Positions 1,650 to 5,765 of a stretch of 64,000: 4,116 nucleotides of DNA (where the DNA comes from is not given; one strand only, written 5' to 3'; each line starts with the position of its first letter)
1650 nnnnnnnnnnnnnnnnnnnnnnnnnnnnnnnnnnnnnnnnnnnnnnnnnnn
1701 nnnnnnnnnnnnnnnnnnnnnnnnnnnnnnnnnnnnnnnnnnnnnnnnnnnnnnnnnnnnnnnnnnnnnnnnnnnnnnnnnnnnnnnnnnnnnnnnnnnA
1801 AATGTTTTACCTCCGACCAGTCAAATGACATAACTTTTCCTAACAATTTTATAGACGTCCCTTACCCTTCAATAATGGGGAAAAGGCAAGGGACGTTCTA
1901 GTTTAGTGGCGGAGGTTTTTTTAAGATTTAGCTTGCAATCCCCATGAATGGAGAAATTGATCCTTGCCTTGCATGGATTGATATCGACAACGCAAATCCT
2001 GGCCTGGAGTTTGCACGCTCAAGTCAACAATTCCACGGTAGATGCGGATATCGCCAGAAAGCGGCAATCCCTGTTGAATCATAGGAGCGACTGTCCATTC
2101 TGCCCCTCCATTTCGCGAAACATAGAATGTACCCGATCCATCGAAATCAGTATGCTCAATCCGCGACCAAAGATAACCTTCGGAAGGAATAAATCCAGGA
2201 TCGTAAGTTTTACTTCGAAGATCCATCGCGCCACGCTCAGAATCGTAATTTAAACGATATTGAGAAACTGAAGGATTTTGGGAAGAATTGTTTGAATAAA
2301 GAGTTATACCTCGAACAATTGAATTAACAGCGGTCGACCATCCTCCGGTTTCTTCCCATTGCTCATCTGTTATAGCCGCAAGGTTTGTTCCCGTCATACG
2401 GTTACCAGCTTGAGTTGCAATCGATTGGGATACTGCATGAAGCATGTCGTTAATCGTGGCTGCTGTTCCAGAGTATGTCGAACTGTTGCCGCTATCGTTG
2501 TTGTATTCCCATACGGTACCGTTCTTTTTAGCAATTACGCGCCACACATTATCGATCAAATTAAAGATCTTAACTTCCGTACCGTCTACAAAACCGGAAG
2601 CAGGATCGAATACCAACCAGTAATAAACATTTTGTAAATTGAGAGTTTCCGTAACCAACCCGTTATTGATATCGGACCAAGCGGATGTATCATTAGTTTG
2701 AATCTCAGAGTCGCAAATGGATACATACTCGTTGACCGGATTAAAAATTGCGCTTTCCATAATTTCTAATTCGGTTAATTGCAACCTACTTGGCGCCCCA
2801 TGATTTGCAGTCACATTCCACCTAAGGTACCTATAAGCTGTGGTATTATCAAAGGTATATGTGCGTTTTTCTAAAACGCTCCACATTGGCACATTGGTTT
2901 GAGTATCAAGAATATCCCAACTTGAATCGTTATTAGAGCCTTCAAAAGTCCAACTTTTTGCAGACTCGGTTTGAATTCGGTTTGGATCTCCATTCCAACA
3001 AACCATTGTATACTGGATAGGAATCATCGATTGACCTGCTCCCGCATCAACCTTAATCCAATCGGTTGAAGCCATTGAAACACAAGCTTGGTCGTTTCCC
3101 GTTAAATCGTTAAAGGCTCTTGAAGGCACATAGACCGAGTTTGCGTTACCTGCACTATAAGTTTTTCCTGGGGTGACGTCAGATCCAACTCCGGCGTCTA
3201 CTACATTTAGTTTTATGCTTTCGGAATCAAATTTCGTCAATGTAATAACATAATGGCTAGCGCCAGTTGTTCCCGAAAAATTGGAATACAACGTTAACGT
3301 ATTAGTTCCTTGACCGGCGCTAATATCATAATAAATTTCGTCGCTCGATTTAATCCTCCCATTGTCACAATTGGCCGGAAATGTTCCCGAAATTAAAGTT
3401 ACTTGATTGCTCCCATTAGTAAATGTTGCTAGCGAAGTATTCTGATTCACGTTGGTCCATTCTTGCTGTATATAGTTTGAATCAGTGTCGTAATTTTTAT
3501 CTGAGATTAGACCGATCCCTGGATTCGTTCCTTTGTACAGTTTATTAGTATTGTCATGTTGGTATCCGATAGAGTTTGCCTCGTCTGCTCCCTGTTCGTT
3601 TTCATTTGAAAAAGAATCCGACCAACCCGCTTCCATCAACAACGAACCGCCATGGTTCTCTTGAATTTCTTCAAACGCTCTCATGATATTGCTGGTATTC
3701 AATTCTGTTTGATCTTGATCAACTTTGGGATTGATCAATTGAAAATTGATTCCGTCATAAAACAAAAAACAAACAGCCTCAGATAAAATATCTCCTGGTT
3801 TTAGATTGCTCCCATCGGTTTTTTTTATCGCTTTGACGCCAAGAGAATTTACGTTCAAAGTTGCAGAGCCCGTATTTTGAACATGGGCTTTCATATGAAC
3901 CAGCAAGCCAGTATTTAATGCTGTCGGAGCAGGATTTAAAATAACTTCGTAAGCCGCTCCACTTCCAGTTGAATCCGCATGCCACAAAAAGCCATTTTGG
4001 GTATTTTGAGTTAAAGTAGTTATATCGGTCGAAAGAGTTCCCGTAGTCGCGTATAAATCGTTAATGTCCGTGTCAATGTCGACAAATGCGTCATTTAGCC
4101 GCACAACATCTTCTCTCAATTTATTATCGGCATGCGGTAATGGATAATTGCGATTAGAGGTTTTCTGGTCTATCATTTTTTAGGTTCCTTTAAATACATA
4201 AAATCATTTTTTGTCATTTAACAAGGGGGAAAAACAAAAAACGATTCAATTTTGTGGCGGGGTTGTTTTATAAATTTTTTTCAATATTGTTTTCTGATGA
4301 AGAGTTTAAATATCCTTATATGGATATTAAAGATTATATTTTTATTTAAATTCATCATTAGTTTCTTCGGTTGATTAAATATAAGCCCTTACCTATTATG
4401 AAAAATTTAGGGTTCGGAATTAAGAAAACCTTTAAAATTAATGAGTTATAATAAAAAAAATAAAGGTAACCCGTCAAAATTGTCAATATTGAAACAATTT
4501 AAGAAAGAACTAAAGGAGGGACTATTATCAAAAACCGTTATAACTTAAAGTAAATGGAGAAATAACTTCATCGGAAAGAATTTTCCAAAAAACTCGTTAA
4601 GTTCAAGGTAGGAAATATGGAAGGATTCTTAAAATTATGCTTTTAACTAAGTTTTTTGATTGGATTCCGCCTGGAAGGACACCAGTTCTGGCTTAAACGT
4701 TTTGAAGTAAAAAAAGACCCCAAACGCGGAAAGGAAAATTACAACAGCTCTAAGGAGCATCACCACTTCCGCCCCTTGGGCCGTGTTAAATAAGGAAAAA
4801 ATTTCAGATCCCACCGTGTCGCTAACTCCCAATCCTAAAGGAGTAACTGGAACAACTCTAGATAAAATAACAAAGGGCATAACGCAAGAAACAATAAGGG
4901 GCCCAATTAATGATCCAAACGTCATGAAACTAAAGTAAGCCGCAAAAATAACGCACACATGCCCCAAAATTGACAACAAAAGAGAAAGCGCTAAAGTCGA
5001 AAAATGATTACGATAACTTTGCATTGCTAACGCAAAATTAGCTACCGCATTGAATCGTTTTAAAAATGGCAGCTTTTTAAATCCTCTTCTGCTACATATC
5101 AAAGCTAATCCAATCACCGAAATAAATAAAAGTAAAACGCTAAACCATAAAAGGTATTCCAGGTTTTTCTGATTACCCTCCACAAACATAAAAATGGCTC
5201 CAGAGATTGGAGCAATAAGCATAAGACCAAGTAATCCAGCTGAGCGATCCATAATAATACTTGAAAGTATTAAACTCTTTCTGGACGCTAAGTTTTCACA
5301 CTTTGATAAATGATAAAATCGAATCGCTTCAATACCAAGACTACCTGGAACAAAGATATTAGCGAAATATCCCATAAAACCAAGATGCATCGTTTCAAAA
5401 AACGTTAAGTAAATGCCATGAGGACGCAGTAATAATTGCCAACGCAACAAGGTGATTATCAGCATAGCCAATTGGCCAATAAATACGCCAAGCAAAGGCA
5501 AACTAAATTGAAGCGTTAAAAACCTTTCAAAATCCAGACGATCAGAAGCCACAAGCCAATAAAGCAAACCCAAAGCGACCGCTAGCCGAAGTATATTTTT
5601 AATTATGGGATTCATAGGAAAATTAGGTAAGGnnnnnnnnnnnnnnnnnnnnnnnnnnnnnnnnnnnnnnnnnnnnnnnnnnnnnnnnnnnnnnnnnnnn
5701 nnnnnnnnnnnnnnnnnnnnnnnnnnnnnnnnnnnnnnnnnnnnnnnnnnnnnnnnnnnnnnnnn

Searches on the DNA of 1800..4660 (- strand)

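Call 42: build_rna_model(alignment_id=A4, structure=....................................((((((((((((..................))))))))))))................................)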
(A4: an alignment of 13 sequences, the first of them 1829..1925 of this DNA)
Model R1 built from alignment A4 (13 sequences, 110 columns); structure: as given.
model positions 100; base pairs 12; branch points 0; effective number of sequences 2.36; information 0.59 bits per position. Calibrated on 0.2 Mb of random sequence (short: E-values are rough).
structure used (alignment columns):
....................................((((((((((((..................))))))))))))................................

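Call 43: search_with_rna_model(model_id=R1, sources=[window, L001, L002, L003, L004, L005, L006, L007, L008, L009, L010, L011, L012, L013, L014], max_evalue=10)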
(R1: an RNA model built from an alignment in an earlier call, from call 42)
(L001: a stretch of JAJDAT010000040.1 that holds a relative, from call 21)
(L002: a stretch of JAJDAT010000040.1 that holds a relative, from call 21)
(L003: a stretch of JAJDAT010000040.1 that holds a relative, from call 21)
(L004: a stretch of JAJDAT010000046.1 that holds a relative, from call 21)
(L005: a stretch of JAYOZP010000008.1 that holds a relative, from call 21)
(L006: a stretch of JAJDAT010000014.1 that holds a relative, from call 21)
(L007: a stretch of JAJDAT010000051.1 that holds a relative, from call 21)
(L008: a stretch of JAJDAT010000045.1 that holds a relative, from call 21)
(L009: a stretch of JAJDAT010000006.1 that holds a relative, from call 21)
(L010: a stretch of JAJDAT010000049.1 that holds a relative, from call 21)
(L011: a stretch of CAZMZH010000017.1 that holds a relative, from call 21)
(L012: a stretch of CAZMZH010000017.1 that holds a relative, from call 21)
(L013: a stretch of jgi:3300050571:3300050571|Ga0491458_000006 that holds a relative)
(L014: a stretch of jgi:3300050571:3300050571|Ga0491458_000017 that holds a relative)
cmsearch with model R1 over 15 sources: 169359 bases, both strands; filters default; matches with E-value up to 10: 38.
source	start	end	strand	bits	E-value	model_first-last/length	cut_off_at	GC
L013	9904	10003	+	107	6.5e-19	1-100/100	no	0.37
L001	2402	2502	+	103.9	2.7e-18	1-100/100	no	0.37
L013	7567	7669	+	103.8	2.9e-18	1-100/100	no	0.36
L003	2178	2277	+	101.4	8.8e-18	1-100/100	no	0.42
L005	2408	2502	+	99.1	2.6e-17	1-100/100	no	0.37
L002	4851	4950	+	98.9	2.8e-17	1-100/100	no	0.37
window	1826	1925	-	94.1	2.6e-16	1-100/100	no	0.39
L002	2399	2501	+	93.6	3.3e-16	1-100/100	no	0.32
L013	3643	3745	+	92.5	5.5e-16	1-100/100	no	0.36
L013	14721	14818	+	92.2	6.5e-16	1-100/100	no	0.39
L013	12280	12378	+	92.1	6.9e-16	1-100/100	no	0.36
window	4175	4273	-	89.4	2.4e-15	1-100/100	no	0.27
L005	5016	5112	+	82.7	5.3e-14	1-100/100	no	0.32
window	60323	60417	-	79.3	2.6e-13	1-100/100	no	0.38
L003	5391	5444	+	49.4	2.9e-07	1-57/100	3'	0.37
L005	2408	2475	-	23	0.064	28-100/100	no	0.41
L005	5016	5113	-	22.5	0.079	1-100/100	no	0.33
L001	2432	2471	-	21.6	0.12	31-70/100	no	0.5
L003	2178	2250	-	17.5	0.81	28-100/100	no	0.45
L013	7570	7669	-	16.8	1.1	1-100/100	no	0.37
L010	4760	4825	+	15.9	1.7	1-100/100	no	0.29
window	1855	1897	+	15.7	1.9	30-72/100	no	0.49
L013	14721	14818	-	15.3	2.2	1-100/100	no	0.39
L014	21935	22008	+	14.9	2.7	1-100/100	no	0.26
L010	2723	2785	+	14.6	3.2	1-100/100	no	0.35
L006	1895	1987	+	14.2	3.8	1-100/100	no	0.33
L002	4852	4921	-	13.8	4.6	30-99/100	no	0.4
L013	12280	12351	-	13.4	5.5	28-100/100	no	0.4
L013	13899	14000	-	12.5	8.5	1-100/100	no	0.33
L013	9934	9973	-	12.3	9.2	31-70/100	no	0.47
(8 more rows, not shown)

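Call 48: search_with_rna_model(model_id=R1, sources=[L015, L016, L017, L018], max_evalue=1)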
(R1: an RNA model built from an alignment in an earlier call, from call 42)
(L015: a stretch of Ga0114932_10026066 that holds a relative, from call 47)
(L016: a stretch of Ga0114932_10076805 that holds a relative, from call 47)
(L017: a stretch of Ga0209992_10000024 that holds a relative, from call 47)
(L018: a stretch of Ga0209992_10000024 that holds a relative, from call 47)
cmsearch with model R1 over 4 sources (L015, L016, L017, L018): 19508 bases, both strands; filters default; matches with E-value up to 1: 0.
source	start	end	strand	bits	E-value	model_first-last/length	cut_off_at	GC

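Call 51: search_with_rna_model(model_id=R1, sources=[L019, L020], max_evalue=1)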
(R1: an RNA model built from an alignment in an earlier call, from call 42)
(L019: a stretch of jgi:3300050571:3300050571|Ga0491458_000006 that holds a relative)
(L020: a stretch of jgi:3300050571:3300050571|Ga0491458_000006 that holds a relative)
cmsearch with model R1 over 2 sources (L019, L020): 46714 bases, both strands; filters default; matches with E-value up to 1: 19.
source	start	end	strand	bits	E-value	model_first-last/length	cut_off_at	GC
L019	9903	10002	+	103.2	1.1e-18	1-100/100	no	0.39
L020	2708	2807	+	103.2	1.1e-18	1-100/100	no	0.39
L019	13758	13854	+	101.7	2.1e-18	1-100/100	no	0.34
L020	6563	6659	+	101.7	2.1e-18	1-100/100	no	0.34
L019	20401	20501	+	96.1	2.9e-17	1-100/100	no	0.37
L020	13206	13306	+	96.1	2.9e-17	1-100/100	no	0.37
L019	17244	17344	+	93.6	9.1e-17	1-100/100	no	0.37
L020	10049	10149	+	93.6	9.1e-17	1-100/100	no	0.37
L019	4865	4965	+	65.7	4.1e-11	1-100/100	no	0.34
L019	13758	13854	-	30.8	0.00046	1-100/100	no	0.34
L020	6563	6659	-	30.8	0.00046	1-100/100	no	0.34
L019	22992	23043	+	20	0.07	1-100/100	no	0.29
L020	15797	15848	+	20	0.07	1-100/100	no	0.29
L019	9903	9975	-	19.7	0.083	28-100/100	no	0.44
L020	2708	2780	-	19.7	0.083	28-100/100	no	0.44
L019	17244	17342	-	18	0.18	1-100/100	no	0.37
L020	10049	10147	-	18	0.18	1-100/100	no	0.37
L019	20401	20473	-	17.5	0.23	28-100/100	no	0.44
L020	13206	13278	-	17.5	0.23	28-100/100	no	0.44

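Call 57: search_with_rna_model(model_id=R1, sources=[L021, L023, L024], max_evalue=1)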
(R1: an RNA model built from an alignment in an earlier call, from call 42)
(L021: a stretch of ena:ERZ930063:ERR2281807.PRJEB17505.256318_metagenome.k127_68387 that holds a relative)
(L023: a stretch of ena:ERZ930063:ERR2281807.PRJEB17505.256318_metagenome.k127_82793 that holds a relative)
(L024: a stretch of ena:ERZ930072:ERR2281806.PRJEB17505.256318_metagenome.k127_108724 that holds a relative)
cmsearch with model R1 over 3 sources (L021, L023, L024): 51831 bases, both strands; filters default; matches with E-value up to 1: 3.
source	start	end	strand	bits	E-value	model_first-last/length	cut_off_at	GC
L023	1772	1891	-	18.2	0.18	1-100/100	no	0.37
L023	8058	8137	-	15.8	0.57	1-100/100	no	0.26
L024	2802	2881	-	15.8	0.57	1-100/100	no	0.26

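Call 61: search_rna_families(source=window, start=1800, end=4660, threshold=evalue, max_evalue=1)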
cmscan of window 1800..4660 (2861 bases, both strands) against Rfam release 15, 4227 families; matches with E-value up to 1: 0.
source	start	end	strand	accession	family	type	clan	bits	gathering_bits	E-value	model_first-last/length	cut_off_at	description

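Call 62: search_with_rna_model(model_id=R1, sources=[window, L001, L002, L003, L005, L013, L019], max_evalue=0.00001, make_alignment=true)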
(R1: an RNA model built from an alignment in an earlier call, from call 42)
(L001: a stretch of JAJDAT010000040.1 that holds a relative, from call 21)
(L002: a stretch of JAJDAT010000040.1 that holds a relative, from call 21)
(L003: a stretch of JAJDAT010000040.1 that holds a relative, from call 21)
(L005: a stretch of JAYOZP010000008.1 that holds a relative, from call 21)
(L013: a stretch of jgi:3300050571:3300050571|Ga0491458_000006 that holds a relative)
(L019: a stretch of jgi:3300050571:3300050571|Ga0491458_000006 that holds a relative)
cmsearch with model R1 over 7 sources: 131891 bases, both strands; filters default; matches with E-value up to 0.00001: 20.
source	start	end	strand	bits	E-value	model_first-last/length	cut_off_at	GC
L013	9904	10003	+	107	5e-19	1-100/100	no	0.37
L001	2402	2502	+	103.9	2.1e-18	1-100/100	no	0.37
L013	7567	7669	+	103.8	2.2e-18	1-100/100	no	0.36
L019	9903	10002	+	103.2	3e-18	1-100/100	no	0.39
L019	13758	13854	+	101.7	5.9e-18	1-100/100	no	0.34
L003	2178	2277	+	101.4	6.8e-18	1-100/100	no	0.42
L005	2408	2502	+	99.1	2e-17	1-100/100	no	0.37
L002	4851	4950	+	98.9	2.2e-17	1-100/100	no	0.37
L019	20401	20501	+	96.1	8.2e-17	1-100/100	no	0.37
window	1826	1925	-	94.1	2e-16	1-100/100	no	0.39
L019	17244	17344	+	93.6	2.6e-16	1-100/100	no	0.37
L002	2399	2501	+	93.6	2.6e-16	1-100/100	no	0.32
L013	3643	3745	+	92.5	4.3e-16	1-100/100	no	0.36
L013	14721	14818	+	92.2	5.1e-16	1-100/100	no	0.39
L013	12280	12378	+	92.1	5.3e-16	1-100/100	no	0.36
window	4175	4273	-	89.4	1.8e-15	1-100/100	no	0.27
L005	5016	5112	+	82.7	4.1e-14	1-100/100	no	0.32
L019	4865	4965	+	65.7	1.2e-10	1-100/100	no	0.34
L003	5391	5444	+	49.4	2.3e-07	1-57/100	3'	0.37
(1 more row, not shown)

Alignment A5: 20 matches aligned to the model, 106 columns, each read 5' to 3' on its own strand. Consensus structure (alignment columns), stored with it:
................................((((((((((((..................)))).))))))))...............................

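Call 84: search_with_rna_model(model_id=R1, sources=[L025, L026, L022], max_evalue=1)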
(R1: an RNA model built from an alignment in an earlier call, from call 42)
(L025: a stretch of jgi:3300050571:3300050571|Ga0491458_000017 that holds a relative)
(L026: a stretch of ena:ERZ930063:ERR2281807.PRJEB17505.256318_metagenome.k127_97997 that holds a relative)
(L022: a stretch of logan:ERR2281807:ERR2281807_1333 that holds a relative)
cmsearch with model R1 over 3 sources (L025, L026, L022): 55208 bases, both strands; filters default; matches with E-value up to 1: 2.
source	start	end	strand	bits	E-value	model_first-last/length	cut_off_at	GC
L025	570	637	+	16.1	0.53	1-100/100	no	0.28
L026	1859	1919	+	15.6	0.66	30-92/100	no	0.33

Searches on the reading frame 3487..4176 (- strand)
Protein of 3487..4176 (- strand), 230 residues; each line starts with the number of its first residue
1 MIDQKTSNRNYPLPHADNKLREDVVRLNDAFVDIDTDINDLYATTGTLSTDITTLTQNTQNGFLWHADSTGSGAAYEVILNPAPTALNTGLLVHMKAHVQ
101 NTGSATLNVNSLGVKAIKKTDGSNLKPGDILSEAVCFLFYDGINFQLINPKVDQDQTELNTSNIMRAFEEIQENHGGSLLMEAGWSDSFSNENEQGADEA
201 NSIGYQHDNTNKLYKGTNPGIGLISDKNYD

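Call 21: find_related_loci(query=A2, collection=genome_contigs, flank=2500)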
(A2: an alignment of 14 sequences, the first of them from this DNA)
Query A2 (230 aa) in genome_contigs; peptide patterns used: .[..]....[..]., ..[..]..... (x = any residue, [..] = any of these).
43 stretches matched a pattern; 13 encode a relative of the query (tblastn E <= 1e-3); 12 distinct loci.
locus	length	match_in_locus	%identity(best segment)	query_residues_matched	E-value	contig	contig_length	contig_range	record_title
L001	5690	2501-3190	80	1-230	2e-126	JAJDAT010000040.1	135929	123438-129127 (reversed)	MAG: Nitrospinia bacterium isolate OFTM166 OFTM166_39, whole genome shotgun sequence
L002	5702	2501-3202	77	1-230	4e-121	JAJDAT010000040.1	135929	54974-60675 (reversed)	MAG: Nitrospinia bacterium isolate OFTM166 OFTM166_39, whole genome shotgun sequence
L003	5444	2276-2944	65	1-230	5e-99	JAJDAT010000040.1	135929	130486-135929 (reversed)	MAG: Nitrospinia bacterium isolate OFTM166 OFTM166_39, whole genome shotgun sequence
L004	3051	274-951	64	1-230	4e-100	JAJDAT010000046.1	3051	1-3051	MAG: Nitrospinia bacterium isolate OFTM166 OFTM166_45, whole genome shotgun sequence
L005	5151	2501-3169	65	1-230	5e-98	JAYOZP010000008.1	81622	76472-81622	MAG: Nitrospinales bacterium isolate 139561_S162_rosella_bins.tsv.096 NODE_221_length_81622_cov_7.620729, whole genome s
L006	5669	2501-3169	63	1-230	5e-96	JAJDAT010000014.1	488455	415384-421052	MAG: Nitrospinia bacterium isolate OFTM166 OFTM166_13, whole genome shotgun sequence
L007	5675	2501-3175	63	1-230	2e-94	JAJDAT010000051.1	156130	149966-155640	MAG: Nitrospinia bacterium isolate OFTM166 OFTM166_50, whole genome shotgun sequence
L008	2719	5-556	68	47-230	2e-82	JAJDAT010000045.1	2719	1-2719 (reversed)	MAG: Nitrospinia bacterium isolate OFTM166 OFTM166_44, whole genome shotgun sequence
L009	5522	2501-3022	63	56-229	2e-71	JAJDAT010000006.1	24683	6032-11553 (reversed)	MAG: Nitrospinia bacterium isolate OFTM166 OFTM166_5, whole genome shotgun sequence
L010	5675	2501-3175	63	1-229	1e-92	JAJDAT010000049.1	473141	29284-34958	MAG: Nitrospinia bacterium isolate OFTM166 OFTM166_48, whole genome shotgun sequence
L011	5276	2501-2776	64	143-229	5e-34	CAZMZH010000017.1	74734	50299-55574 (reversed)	MAG TPA_asm: uncultured Nitrospinota bacterium isolate binchicken_co46_550 genome assembly, contig: NODE_535_length_7473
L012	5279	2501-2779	62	143-230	1e-33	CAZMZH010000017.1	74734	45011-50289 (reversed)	MAG TPA_asm: uncultured Nitrospinota bacterium isolate binchicken_co46_550 genome assembly, contig: NODE_535_length_7473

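Call 45: find_related_loci(query=A2, collection=viral_contigs, flank=5000)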
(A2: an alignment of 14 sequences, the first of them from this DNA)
Query A2 (230 aa) in viral_contigs; peptide patterns used: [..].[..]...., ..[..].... (x = any residue, [..] = any of these).
277 stretches matched a pattern, but none encodes a relative of the query by tblastn (E <= 1e-3).

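Call 47: find_related_loci(query=A2, collection=metagenome_contigs, flank=5000)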
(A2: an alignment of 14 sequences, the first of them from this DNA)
Query A2 (230 aa) in metagenome_contigs; peptide patterns used: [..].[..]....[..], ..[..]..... (x = any residue, [..] = any of these).
263 stretches matched a pattern; 4 encode a relative of the query (tblastn E <= 1e-3); 4 distinct loci.
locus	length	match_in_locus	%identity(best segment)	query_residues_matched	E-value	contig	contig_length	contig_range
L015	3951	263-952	80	1-230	2e-126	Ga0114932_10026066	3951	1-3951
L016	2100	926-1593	70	1-230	4e-81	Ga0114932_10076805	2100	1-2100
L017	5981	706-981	64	143-229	2e-34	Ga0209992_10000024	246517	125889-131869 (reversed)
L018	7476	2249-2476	71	148-229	3e-33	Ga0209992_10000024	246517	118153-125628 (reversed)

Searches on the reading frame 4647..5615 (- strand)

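Call 12: search_protein_families(library=pfam, proteins=[window:4647-5615:-], max_evalue=0.01)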
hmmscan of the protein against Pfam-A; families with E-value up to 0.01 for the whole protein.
window:4647-5615:- (322 aa): 1 family
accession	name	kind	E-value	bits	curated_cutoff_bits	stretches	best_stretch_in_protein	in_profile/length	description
PF03706.18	LPG_synthase_TM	-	1.2e-34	120.6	33.4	1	8-294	2-295/302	Lysylphosphatidylglycerol synthase TM region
